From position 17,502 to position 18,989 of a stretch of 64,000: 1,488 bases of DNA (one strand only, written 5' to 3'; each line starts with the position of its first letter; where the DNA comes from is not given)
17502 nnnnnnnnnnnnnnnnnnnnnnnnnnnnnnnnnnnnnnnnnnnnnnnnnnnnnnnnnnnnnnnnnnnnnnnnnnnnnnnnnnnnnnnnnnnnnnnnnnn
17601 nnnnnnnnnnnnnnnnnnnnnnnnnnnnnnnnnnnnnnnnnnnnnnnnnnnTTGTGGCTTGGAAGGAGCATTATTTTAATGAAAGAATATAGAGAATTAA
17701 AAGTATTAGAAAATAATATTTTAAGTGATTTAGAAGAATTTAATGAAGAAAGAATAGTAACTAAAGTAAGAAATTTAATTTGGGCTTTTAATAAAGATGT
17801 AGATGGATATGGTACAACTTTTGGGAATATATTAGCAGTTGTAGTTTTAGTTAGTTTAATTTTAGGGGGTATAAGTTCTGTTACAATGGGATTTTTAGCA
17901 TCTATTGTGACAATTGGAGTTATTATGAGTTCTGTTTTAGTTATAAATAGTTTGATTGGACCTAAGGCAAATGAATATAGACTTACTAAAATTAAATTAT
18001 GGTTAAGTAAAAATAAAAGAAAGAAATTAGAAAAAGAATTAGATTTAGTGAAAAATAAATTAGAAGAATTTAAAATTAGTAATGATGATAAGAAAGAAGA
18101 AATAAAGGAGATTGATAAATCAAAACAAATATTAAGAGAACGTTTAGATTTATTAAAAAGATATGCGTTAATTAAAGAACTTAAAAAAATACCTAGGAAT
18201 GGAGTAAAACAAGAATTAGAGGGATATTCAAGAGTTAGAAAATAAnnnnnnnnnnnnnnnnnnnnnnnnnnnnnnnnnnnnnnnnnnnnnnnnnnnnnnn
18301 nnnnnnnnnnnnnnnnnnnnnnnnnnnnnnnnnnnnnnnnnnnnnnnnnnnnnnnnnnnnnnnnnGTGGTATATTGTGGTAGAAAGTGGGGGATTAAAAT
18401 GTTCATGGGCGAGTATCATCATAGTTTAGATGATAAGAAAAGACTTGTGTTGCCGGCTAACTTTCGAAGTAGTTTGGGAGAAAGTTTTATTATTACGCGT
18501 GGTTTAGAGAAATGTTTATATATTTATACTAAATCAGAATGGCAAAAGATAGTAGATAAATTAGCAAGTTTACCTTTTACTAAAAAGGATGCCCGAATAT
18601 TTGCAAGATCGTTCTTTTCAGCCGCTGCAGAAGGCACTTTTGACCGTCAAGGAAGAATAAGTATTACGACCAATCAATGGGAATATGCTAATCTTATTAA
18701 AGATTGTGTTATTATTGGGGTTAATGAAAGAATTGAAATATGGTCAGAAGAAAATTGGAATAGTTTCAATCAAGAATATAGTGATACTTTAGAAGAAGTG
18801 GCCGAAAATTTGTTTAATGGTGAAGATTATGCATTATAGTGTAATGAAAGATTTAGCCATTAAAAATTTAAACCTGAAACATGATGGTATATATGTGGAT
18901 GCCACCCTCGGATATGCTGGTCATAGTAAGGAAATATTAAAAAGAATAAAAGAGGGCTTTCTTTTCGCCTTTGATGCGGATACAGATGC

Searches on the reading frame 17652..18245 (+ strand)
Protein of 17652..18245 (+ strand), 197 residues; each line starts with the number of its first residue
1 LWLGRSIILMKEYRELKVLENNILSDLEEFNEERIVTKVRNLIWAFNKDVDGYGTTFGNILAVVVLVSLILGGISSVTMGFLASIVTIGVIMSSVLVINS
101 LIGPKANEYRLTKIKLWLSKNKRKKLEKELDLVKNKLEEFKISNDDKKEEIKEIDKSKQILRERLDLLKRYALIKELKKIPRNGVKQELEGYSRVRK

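Call 31: find_encoding_contigs(protein=window:17652-18245:+, flank=6000, max_places=10)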
Protein window:17652-18245:+ (197 aa): no gene with exactly this product is on record in the collection.

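Call 66: search_protein_families(library=pfam, proteins=[window:17652-18245:+], max_evalue=0.01)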
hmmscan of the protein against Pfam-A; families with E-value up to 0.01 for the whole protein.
window:17652-18245:+ (197 aa): 0 families

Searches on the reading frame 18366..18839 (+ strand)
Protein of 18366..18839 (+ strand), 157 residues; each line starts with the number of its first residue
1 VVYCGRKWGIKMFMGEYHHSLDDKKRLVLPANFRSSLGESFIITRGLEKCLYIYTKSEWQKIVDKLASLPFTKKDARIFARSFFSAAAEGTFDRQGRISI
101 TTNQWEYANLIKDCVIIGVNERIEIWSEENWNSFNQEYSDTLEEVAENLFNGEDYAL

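Call 66: search_protein_families(library=pfam, proteins=[window:18366-18839:+], max_evalue=0.01)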
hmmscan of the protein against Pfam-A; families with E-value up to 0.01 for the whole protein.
window:18366-18839:+ (157 aa): 1 family
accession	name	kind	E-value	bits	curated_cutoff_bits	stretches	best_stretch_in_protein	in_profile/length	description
PF02381.23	MraZ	-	3.8e-38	129.7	23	2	12-81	1-71/72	MraZ protein, putative antitoxin-like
